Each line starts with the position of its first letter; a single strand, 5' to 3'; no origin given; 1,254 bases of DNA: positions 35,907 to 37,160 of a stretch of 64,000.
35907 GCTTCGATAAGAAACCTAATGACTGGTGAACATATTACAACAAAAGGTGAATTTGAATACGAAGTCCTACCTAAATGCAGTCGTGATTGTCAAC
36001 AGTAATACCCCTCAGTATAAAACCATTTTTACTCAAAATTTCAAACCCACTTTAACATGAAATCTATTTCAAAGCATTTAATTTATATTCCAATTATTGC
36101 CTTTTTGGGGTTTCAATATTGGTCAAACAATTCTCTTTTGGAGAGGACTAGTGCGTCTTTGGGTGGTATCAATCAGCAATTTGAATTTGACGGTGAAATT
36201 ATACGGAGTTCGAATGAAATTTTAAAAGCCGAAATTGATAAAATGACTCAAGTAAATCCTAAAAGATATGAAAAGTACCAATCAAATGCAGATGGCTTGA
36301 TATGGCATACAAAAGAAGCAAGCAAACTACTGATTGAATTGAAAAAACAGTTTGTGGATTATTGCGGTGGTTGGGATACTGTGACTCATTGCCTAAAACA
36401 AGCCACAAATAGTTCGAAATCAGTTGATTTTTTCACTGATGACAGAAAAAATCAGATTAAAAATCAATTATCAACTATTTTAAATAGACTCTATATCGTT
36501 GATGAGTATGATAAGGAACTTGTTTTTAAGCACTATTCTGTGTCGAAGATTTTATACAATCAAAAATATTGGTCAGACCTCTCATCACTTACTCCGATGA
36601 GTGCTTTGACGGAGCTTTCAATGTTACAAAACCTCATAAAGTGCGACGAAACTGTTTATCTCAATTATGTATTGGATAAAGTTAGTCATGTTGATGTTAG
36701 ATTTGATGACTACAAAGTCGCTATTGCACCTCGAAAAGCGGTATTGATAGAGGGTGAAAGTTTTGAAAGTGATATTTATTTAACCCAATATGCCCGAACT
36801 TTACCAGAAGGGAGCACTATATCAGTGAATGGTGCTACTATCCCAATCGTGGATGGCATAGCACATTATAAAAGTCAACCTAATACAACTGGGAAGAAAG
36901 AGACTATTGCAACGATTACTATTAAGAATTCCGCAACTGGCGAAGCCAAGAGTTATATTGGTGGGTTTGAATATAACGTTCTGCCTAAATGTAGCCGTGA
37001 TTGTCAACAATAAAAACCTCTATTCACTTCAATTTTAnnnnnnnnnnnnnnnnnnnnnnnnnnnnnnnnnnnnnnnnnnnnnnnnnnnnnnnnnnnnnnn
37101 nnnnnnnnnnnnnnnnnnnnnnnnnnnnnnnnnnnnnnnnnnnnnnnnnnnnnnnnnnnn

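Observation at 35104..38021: Three tandem truncated GldM/PorM-like paralogs with an invariant Cys-containing tail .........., away from any gldKLMN context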

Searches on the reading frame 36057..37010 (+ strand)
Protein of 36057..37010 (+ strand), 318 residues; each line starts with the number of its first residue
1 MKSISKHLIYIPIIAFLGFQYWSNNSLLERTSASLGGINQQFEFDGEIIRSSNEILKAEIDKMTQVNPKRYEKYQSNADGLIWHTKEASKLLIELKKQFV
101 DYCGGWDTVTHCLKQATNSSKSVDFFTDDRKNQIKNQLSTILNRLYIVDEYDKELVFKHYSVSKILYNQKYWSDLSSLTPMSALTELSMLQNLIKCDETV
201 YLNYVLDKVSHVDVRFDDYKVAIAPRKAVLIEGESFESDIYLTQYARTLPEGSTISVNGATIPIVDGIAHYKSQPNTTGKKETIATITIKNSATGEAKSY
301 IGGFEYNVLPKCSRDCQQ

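Call 3: search_protein_families(library=pfam, proteins=[window:36057-37010:+], max_evalue=1)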
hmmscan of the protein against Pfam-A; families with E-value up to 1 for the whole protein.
window:36057-37010:+ (318 aa): 4 families
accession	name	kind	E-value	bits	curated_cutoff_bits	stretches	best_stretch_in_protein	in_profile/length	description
PF21601.3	GldM_2nd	-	1e-10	42.4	24.4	1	213-308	4-96/98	GldM second domain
PF12999.12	PRKCSH-like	-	0.0026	18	34.9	1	57-108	13-63/176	Glucosidase II beta subunit-like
PF12081.13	GldM_1st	-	0.0031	18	25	1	38-205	9-191/194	GldM N-terminal domain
PF14580.12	LRR_9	-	0.012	15.6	30.5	1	172-223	103-152/175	Leucine-rich repeat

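Call 4: search_protein_families(library=ncbifam, proteins=[window:36057-37010:+], max_evalue=1)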
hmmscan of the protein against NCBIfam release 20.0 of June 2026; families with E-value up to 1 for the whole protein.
window:36057-37010:+ (318 aa): 1 family
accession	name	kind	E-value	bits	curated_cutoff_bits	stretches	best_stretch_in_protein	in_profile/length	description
TIGR03517.2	GldM_gliding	equivalog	6.3e-15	54.9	180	1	38-310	39-321/524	type IX secretion system motor protein PorM/GldM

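Call 6: find_homologous_proteins(query=window:36057-37010:+, max_evalue=0.001)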
Query window:36057-37010:+ (318 aa): 13 proteins with E <= 0.001 among 1009 candidates.
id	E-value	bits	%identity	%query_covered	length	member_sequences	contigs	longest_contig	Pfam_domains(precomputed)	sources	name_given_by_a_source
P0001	8.9e-210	713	100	100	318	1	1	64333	PF21601.4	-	-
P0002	2.2e-186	636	89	100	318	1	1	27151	PF21601.4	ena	-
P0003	1.2e-163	562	79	100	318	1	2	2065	PF21601.4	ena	-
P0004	1.3e-77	279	44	99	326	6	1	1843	PF21601.4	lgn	-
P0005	1.7e-75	272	47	100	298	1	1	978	PF21601.4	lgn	-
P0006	7.2e-66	241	44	98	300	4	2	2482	PF21601.4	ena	-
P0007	1.8e-57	213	38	100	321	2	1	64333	-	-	-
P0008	3.5e-54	202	39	98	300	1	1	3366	PF21601.4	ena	-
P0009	1.8e-46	177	34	100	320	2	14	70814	PF12081.14,PF21601.4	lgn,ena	-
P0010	4.4e-40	156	34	100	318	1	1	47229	PF21601.4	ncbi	-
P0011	4.8e-30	123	39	47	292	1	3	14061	PF21601.4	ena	-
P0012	1.2e-29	122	28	100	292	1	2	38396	PF21601.4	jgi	jgi:hypothetical protein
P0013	1.4e-23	102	30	100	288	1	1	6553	PF21601.4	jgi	jgi:hypothetical protein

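Call 11: search_solved_structures(query=A1, max_evalue=1, show_alignments=2)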
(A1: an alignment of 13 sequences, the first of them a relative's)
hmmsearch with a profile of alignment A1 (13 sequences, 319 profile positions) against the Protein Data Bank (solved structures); distinct sequences matched with E-value up to 1: 16.
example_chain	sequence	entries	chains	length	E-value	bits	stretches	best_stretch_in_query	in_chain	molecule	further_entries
7cmg_A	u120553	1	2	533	1.2e-08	38.1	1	10-263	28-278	Por secretion system protein porM/gldM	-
7saz_A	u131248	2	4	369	7.6e-08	35.4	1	26-285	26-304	GldM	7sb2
7sau_A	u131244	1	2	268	1.9e-06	30.8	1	29-151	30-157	GldM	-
7sat_A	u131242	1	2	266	0.0001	25.2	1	10-194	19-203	Por secretion system protein porM/gldM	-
6ys8_A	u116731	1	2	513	0.00079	22.2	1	16-256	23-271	GldM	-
6ey4_A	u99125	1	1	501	0.0022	20.8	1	33-256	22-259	GldM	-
6ey0_A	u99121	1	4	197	0.004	19.9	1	51-193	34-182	T9SS component cytoplasmic membrane protein PorM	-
7sax_A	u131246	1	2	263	0.019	17.7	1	34-201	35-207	GldM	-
3wpr_A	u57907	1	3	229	0.11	15.2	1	102-153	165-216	Trimeric autotransporter adhesin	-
3wpo_A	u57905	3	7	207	0.12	15.1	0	101-153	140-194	Trimeric autotransporter adhesin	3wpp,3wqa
2m6u_A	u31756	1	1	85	0.12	15.1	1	52-127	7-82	Choline binding protein A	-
3zmf_A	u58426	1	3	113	0.26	14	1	49-150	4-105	GENERAL CONTROL PROTEIN GCN4, PUTATIVE INNER MEMBRANE PROTEIN, GENERAL CONTROL PROTEIN GCN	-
9ulo_A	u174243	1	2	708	0.49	13.1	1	72-153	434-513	Double-strand break repair protein MRE11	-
8bah_A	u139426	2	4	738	0.53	13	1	72-153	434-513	Double-strand break repair protein MRE11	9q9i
9q9h_D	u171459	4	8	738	0.53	13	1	72-153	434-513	Double-strand break repair protein MRE11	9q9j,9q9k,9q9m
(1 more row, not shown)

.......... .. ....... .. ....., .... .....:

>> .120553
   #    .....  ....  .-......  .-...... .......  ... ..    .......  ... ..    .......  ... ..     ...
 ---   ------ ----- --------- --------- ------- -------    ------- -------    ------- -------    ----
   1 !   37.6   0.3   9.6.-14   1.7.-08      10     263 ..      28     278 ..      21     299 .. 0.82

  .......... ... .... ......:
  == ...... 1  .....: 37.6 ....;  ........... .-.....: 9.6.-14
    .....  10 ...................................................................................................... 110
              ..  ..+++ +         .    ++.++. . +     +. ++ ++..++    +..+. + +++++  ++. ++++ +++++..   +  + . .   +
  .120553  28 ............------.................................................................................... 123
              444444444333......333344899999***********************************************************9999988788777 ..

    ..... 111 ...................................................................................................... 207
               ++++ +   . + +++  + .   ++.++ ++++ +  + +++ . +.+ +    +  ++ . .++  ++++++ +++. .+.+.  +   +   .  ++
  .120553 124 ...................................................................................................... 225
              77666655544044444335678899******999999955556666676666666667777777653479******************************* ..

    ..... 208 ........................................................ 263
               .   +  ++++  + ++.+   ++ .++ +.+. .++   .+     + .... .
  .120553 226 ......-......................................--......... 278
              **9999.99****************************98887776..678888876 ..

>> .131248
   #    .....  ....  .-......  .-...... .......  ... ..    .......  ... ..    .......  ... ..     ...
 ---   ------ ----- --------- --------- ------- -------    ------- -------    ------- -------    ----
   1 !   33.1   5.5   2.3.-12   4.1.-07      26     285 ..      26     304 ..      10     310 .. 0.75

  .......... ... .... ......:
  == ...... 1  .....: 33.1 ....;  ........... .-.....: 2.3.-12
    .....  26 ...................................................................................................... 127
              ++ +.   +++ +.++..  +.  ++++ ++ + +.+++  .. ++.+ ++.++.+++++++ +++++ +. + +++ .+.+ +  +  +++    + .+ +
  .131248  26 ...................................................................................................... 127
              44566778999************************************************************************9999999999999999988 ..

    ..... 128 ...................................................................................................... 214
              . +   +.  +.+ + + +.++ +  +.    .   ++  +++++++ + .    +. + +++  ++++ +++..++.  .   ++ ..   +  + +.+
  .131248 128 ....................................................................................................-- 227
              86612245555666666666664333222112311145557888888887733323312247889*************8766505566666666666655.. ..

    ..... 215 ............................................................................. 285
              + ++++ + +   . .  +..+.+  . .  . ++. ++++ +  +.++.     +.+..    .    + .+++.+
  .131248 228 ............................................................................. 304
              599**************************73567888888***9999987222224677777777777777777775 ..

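Call 12: find_related_loci(query=A1, collection=genome_contigs, flank=10000)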
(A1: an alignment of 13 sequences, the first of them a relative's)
Query A1 (318 aa) in genome_contigs; peptide patterns used: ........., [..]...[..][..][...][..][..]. (x = any residue, [..] = any of these).
56 stretches matched a pattern; 8 encode a relative of the query (tblastn E <= 1e-3); 8 distinct loci.
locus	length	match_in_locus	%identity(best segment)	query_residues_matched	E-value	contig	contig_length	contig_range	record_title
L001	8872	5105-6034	36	1-317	3e-54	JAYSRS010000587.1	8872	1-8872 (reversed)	MAG: Saprospiraceae bacterium isolate GFS_12016 GFS_12016_586, whole genome shotgun sequence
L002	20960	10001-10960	32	1-317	1e-47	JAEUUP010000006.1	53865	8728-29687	MAG: Saprospiraceae bacterium isolate new MAG-358 k141_4283468, whole genome shotgun sequence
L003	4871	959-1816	33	1-317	3e-40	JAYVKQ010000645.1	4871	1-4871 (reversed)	MAG: Saprospiraceae bacterium isolate GL53_Up_metabinner_1 GL53_Up_metabinner_1_644, whole genome shotgun sequence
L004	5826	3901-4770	31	1-317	2e-36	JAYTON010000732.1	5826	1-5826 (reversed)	MAG: Saprospiraceae bacterium isolate GFS_4118 GFS_4118_731, whole genome shotgun sequence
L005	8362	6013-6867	29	1-318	4e-35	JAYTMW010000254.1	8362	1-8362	MAG: Saprospiraceae bacterium isolate GFS_3826 GFS_3826_253, whole genome shotgun sequence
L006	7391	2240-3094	30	1-316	6e-29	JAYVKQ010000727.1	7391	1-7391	MAG: Saprospiraceae bacterium isolate GL53_Up_metabinner_1 GL53_Up_metabinner_1_726, whole genome shotgun sequence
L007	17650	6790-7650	27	1-317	9e-29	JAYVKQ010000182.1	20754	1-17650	MAG: Saprospiraceae bacterium isolate GL53_Up_metabinner_1 GL53_Up_metabinner_1_181, whole genome shotgun sequence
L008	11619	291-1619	29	174-309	2e-11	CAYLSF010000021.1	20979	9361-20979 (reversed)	MAG TPA_asm: uncultured Saprospiraceae bacterium isolate SRP135972_co1_130 genome assembly, contig: NODE_2615_length_209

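Call 17: predict_structure(alignment_id=A1)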
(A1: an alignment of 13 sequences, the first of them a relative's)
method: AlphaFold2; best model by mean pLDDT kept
length: 318 residues; sequences in the alignment: 13
mean_pLDDT: 80.5   pTM: 0.58
mean pLDDT of the five models: 80.5, 80.1, 79.9, 79.7, 77.9
residues with pLDDT >= 90: 108; 70-90: 139; 50-70: 59; < 50: 12
segments of 3 or more residues with pLDDT < 50: 1-3, 116-119
pLDDT, mean of each block of 10 residues (from residue 1): 54 64 52 64 83 91 82 92 95 92 78 57 80 95 89 82 90 84 88 93 89 61 87 90 72 86 88 88 89 73 89 56
secondary structure, 60 per line:
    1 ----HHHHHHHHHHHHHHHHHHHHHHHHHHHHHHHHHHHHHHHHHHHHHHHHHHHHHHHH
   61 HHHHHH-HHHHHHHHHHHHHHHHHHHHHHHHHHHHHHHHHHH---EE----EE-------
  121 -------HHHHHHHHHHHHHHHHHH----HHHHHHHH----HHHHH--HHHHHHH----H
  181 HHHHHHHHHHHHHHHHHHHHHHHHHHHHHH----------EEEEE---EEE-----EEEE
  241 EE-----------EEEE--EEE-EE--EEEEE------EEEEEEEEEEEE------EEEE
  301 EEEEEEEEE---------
elements in order: H5-66 H68-102 H128-145 H150-157 H162-166 H169-175 H180-210 E221-225 E229-231 E237-242 E254-257 E260-262 E268-272 E279-290 E297-309

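Call 21: fold_search(model_id=the predicted structure, library=pdb)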
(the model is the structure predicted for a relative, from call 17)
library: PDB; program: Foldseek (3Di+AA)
matches with E <= 10: 1360; with E <= 0.001: 16
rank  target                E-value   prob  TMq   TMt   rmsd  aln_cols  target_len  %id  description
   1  7cmg_A                4.4e-10  1.00  0.62  0.42   5.6       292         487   13  The Structure of the periplasmic domain of PorM (released 2020-09-02)
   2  7cmg_B                4.6e-09  1.00  0.48  0.33  11.9       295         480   12  The Structure of the periplasmic domain of PorM (released 2020-09-02)
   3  6ey4                  1.3e-08  1.00  0.47  0.33   9.6       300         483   19  Periplasmic domain (residues 36-513) of GldM (released 2018-02-07)
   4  7sb2_A                9.7e-07  1.00  0.48  0.51  10.4       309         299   14  Structure of the periplasmic domain of GldM from Capnocytophaga canimorsus (released 2022-03-23)
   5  7sb2_B                1.6e-06  1.00  0.48  0.51  10.3       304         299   15  Structure of the periplasmic domain of GldM from Capnocytophaga canimorsus (released 2022-03-23)
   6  7znn_D                3.9e-05  0.98  0.19  0.14  16.5       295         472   13  Cryo-EM structure of RCMV-E E27 bound to human DDB1 (deltaBPB) and full-length rat STAT2 (released 2022-11-09)
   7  7sax_B                1.3e-04  1.00  0.42  0.59   6.2       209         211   17  Structure of GldLM, the proton-powered motor that drives Type IX protein secretion and gliding motility in Sphingobact (released 2022-03-23)
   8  6njs                  1.7e-04  0.93  0.19  0.13  28.2       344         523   11  Stat3 Core in complex with compound SD36 (released 2019-12-04)
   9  7tvb                  3.1e-04  0.97  0.23  0.14  22.5       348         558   11  Stat5A Core in Complex with AK305 (released 2023-02-15)
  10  1yvl_B                3.1e-04  0.93  0.20  0.11  26.6       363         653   12  Structure of Unphosphorylated STAT1 (released 2005-03-22)
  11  7uc6                  3.5e-04  0.99  0.25  0.16  21.1       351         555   10  Stat5a Core in complex with Compound 12 (released 2023-02-15)
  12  8d3f                  3.6e-04  0.92  0.20  0.12  21.6       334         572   10  Crystal structure of human STAT1 in complex with the repeat region from Toxoplasma protein TgIST (released 2022-07-06)
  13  7sau_B                4.1e-04  1.00  0.49  0.69   5.0       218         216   13  Structure of GldLM, the proton-powered motor that drives Type IX protein secretion and gliding motility in Schleiferia (released 2022-03-23)
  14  6wcz_A                4.1e-04  0.95  0.20  0.18  20.1       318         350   12  CryoEM structure of full-length ZIKV NS5-hSTAT2 complex (released 2020-07-08)
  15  5d39_C                5.3e-04  0.98  0.23  0.16  25.1       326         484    8  Transcription factor-DNA complex (released 2016-08-10)
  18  6ys8_B                1.1e-03  1.00  0.49  0.69   4.1       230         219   18  Structure of GldLM, the proton-powered motor that drives protein transport and gliding motility (released 2020-10-14)
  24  6ys8_A                1.6e-03  1.00  0.47  0.66   5.9       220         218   18  Structure of GldLM, the proton-powered motor that drives protein transport and gliding motility (released 2020-10-14)
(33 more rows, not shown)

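Call 22: find_encoding_contigs(protein=P0002, flank=10000, max_places=4)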
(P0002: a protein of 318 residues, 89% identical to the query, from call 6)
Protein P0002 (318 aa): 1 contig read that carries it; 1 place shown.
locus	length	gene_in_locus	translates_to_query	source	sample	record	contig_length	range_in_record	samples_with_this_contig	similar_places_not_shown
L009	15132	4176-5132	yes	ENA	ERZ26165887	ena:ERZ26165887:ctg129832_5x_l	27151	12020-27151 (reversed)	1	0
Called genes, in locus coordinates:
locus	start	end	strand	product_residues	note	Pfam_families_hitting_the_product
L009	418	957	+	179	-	PF00027:cNMP_binding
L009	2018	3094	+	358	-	PF00144:Beta-lactamase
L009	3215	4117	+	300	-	PF21601:GldM_2nd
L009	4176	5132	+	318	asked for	PF21601:GldM_2nd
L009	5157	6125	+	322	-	PF21601:GldM_2nd (faint)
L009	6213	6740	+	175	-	PF05685:Uma2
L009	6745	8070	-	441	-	PF08245:Mur_ligase_M, PF02875:Mur_ligase_C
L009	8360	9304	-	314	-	PF11751:PorP_SprF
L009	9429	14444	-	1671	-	PF08940:DUF1918 (faint), PF18962:Por_Secre_tail (faint), PF13573:SprB, PF13585:CHU_C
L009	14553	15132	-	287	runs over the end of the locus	PF00963:Cohesin, PF18962:Por_Secre_tail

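Call 23: find_encoding_contigs(protein=P0009, flank=8000, max_places=5)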
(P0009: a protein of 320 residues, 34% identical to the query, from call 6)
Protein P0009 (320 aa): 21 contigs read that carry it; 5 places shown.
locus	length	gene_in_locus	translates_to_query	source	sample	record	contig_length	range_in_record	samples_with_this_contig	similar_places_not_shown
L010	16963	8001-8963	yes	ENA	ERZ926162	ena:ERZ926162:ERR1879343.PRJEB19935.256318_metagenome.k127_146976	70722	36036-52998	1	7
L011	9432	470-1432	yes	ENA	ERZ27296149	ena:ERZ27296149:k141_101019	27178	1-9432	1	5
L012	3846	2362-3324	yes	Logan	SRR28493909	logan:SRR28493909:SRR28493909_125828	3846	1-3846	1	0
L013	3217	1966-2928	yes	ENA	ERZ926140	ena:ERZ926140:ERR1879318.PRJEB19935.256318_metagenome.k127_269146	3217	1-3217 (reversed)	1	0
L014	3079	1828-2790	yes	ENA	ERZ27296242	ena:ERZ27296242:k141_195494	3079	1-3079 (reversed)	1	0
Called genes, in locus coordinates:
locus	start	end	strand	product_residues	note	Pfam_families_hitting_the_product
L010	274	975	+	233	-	PF10677:DUF2490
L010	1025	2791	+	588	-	PF03460:NIR_SIR_ferr, PF01077:NIR_SIR, PF03460:NIR_SIR_ferr (weak)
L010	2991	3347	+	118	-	PF22480:DUF6984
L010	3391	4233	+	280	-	PF02498:Bro-N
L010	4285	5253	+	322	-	PF00490:ALAD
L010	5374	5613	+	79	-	PF04255:DUF433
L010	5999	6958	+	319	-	-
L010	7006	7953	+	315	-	-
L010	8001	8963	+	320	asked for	PF12081:GldM_1st (weak), PF21601:GldM_2nd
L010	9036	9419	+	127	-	-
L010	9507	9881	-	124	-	PF05635:23S_rRNA_IVP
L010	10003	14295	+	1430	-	PF00873:ACR_tran, PF02321:OEP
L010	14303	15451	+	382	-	PF25917:BSH_RND (faint), PF25997:BSH_YhbJ (faint), PF25919:BSH_CusB, PF25973:BSH_CzcB (faint)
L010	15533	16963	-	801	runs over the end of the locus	PF02837:Glyco_hydro_2_N, PF22666:Glyco_hydro_2_N2 (weak), PF00703:Glyco_hydro_2, PF02836:Glyco_hydro_2_C, PF16355:DUF4982, PF09134:Invasin_D3 (weak), PF18565:Glyco_hydro2_C5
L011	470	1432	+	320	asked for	PF12081:GldM_1st (weak), PF21601:GldM_2nd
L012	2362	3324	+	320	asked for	PF12081:GldM_1st (weak), PF21601:GldM_2nd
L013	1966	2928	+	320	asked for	PF12081:GldM_1st (weak), PF21601:GldM_2nd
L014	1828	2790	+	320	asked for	PF12081:GldM_1st (weak), PF21601:GldM_2nd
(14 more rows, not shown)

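Call 24: find_encoding_contigs(protein=P0010, flank=8000, max_places=3)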
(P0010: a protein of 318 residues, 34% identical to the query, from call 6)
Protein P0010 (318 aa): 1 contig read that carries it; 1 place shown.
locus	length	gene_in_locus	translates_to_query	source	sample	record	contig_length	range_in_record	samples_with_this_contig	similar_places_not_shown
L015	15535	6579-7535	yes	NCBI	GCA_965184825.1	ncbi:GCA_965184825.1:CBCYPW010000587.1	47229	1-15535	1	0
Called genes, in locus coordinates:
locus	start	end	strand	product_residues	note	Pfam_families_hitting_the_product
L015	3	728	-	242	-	?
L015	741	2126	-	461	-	-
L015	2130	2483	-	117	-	PF19964:EAD11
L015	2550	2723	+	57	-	-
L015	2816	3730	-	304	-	-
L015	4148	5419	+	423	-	PF13167:GTP-bdg_N, PF16360:GTP-bdg_M, PF00025:Arf (weak), PF01926:MMR_HSR1, PF02421:FeoB_N (weak)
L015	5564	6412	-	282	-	-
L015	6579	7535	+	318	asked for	PF21601:GldM_2nd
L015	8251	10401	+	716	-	PF03412:Peptidase_C39, PF00664:ABC_membrane, PF00005:ABC_tran, PF02463:SMC_N (faint)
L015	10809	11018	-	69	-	-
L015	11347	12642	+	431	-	PF25994:HH_AprE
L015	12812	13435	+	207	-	PF00293:NUDIX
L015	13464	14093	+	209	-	PF00300:His_Phos_1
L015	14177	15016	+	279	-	PF03807:F420_oxidored (weak), PF02153:PDH_N, PF20463:PDH_C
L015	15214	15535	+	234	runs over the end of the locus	-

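Call 25: find_encoding_contigs(protein=P0012, flank=8000, max_places=3)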
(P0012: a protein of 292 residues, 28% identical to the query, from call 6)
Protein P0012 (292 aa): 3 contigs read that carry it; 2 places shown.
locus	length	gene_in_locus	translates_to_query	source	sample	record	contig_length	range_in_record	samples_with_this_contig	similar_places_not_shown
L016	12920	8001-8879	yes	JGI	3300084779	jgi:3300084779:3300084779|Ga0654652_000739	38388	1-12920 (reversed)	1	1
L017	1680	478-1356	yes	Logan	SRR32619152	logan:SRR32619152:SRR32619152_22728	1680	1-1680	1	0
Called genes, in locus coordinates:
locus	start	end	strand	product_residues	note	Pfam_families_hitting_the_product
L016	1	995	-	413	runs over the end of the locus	PF01546:Peptidase_M20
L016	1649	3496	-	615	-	-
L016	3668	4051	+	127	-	-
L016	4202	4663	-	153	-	PF01797:Y1_Tnp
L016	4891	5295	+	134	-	PF01381:HTH_3 (weak)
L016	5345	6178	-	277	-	PF13181:TPR_8 (faint), PF07719:TPR_2 (faint)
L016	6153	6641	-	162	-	-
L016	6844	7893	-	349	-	PF04245:NA37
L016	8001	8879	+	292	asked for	PF21601:GldM_2nd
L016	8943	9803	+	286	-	PF21601:GldM_2nd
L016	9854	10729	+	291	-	-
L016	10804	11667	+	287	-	PF21601:GldM_2nd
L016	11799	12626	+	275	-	-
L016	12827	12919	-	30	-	?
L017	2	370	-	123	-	?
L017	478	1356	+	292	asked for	PF21601:GldM_2nd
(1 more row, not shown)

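Call 40: search_protein_representatives(alignment_id=A1)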
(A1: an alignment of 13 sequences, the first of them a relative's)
Query: 13 sequences, 319 profile positions. Proteins with E-value up to 0.001 (for the whole library): 1352; up to 1e-10: 499; up to 1e-30: 78. The best 150 are listed.
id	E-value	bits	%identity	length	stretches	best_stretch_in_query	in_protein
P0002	1.8e-139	481.1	-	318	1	1-319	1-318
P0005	4.4e-126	437.1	-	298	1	1-319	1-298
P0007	1.3e-122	425.7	-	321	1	1-319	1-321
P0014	4.1e-102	358.4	-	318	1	1-318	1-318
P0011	1.1e-99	350.4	-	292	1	1-319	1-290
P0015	2.0e-94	333.1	-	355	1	1-318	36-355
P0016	1.4e-93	330.3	-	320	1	1-318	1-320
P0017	3.6e-86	306.0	-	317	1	1-318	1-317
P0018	1.5e-80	287.5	-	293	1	1-319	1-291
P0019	3.0e-75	270.1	-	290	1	1-318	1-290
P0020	1.2e-69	251.7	-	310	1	5-318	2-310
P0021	4.2e-69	249.9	-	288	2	131-318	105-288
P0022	2.1e-68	247.6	-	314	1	1-318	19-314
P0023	4.0e-68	246.7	-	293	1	1-319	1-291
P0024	3.4e-66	240.4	-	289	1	1-318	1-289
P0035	2.4e-58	214.6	-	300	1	1-318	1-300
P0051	2.3e-49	185.1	-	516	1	30-309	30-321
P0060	7.4e-40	153.8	-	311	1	5-312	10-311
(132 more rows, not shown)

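Call 43: find_encoding_contigs(protein=P0051, flank=6000, max_places=3)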
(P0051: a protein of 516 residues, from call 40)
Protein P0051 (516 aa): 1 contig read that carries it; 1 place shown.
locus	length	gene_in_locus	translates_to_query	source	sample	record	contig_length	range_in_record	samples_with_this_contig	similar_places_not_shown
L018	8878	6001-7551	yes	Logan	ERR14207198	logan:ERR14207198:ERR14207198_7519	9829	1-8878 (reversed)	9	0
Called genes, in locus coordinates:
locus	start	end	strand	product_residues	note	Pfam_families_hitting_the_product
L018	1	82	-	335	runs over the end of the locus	PF02129:Peptidase_S15 (weak), PF00561:Abhydrolase_1, PF12146:Hydrolase_4, PF12697:Abhydrolase_6, PF00326:Peptidase_S9 (weak)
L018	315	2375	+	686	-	PF03190:Thioredox_DsbH, PF13899:Thioredoxin_7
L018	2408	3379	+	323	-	PF11751:PorP_SprF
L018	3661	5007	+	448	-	PF03781:FGE-sulfatase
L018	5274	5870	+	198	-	PF22827:GldL_N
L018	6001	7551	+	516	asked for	PF12081:GldM_1st, PF21601:GldM_2nd, PF21602:GldM_3rd, PF12080:GldM_4th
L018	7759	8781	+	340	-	PF19841:GldN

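Call 62: find_related_loci(query=A1, collection=metagenome_contigs, flank=7000)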
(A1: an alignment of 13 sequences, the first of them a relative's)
Query A1 (318 aa) in metagenome_contigs; peptide patterns used: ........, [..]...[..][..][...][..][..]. (x = any residue, [..] = any of these).
117 stretches matched a pattern; 1 encode a relative of the query (tblastn E <= 1e-3); 1 distinct loci.
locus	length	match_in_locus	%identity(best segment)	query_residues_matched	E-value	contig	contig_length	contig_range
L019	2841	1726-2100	30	169-292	1e-14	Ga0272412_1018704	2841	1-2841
